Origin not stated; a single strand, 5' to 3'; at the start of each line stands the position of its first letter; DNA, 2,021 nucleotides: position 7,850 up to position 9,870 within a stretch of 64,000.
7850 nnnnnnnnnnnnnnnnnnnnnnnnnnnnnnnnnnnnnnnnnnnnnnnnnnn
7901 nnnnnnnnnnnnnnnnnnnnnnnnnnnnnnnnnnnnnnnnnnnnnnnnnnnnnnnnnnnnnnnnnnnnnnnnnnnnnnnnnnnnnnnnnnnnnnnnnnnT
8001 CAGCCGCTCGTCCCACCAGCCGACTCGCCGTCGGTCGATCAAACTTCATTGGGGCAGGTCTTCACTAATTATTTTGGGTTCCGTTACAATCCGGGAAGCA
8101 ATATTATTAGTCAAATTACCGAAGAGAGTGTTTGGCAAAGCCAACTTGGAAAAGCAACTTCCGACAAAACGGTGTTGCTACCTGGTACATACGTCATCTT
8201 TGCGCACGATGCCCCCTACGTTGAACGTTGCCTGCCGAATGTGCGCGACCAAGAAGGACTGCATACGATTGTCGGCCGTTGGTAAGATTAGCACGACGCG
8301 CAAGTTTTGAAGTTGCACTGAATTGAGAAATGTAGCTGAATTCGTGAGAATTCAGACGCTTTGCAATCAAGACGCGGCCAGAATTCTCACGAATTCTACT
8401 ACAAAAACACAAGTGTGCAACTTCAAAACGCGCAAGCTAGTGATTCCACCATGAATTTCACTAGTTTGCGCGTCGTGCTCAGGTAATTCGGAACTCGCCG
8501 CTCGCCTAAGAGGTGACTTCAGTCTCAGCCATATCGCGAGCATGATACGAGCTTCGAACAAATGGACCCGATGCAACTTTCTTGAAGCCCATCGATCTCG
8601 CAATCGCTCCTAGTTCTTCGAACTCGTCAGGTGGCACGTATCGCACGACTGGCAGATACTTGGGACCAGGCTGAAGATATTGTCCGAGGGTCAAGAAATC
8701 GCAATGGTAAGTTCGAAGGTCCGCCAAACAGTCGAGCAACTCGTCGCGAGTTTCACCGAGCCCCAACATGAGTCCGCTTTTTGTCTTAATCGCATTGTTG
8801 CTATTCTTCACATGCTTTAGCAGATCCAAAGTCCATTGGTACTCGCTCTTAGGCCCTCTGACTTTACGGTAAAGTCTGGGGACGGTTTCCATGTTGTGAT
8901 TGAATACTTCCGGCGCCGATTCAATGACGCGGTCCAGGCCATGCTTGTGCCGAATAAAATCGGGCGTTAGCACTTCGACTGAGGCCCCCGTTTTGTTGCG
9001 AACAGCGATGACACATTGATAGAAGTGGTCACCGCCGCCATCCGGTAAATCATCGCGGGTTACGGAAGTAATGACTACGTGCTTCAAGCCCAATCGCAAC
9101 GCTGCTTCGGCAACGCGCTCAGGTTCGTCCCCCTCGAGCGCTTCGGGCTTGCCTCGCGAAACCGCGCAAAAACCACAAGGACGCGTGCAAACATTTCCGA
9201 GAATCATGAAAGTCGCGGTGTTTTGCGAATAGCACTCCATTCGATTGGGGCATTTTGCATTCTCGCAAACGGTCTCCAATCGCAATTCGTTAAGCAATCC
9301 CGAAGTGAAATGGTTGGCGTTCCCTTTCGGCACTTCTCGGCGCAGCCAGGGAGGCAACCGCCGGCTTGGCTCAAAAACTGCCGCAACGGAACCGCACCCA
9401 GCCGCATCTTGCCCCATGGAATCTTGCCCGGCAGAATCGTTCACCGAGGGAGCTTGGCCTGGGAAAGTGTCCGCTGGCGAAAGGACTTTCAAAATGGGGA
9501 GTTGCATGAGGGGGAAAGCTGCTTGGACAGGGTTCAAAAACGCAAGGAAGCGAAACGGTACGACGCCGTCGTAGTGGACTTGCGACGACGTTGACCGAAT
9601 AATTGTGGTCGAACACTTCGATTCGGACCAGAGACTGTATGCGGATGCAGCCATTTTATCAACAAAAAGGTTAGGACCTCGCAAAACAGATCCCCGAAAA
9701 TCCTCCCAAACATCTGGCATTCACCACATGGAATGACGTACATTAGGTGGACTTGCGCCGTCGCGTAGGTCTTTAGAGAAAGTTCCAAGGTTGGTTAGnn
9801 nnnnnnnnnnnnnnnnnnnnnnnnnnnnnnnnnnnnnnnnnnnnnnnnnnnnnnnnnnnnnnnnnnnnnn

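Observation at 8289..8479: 124-bp MITE-like unit carrying a REP doublet, inserted into another REP with an 8-bp duplication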

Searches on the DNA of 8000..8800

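Call 69: search_rna_families(source=window, start=8000, end=8800, threshold=evalue, max_evalue=1)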
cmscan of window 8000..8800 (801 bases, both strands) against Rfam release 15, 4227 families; matches with E-value up to 1: 2.
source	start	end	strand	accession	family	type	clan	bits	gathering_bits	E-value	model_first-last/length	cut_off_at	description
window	8335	8399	+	RF03193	mir-2941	Gene; miRNA;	-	24.1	60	0.005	1-82/82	no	mir-2941 microRNA precursor family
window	8333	8399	-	RF01901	mir-284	Gene; miRNA;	-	19.9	60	0.71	1-98/98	no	mir-284 microRNA precursor family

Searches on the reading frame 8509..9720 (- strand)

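Call 56: search_protein_families(library=pfam, proteins=[window:8509-9720:-])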
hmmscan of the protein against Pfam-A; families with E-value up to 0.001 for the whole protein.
window:8509-9720:- (404 aa): 2 families
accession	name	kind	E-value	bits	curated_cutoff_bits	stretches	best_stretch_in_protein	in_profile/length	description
PF04055.27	Radical_SAM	-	9.4e-21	75.1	29.5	1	172-333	1-164/166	Radical SAM superfamily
PF16881.10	LIAS_N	-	8.3e-07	29.8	27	1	119-157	58-96/96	N-terminal domain of lipoyl synthase of Radical_SAM family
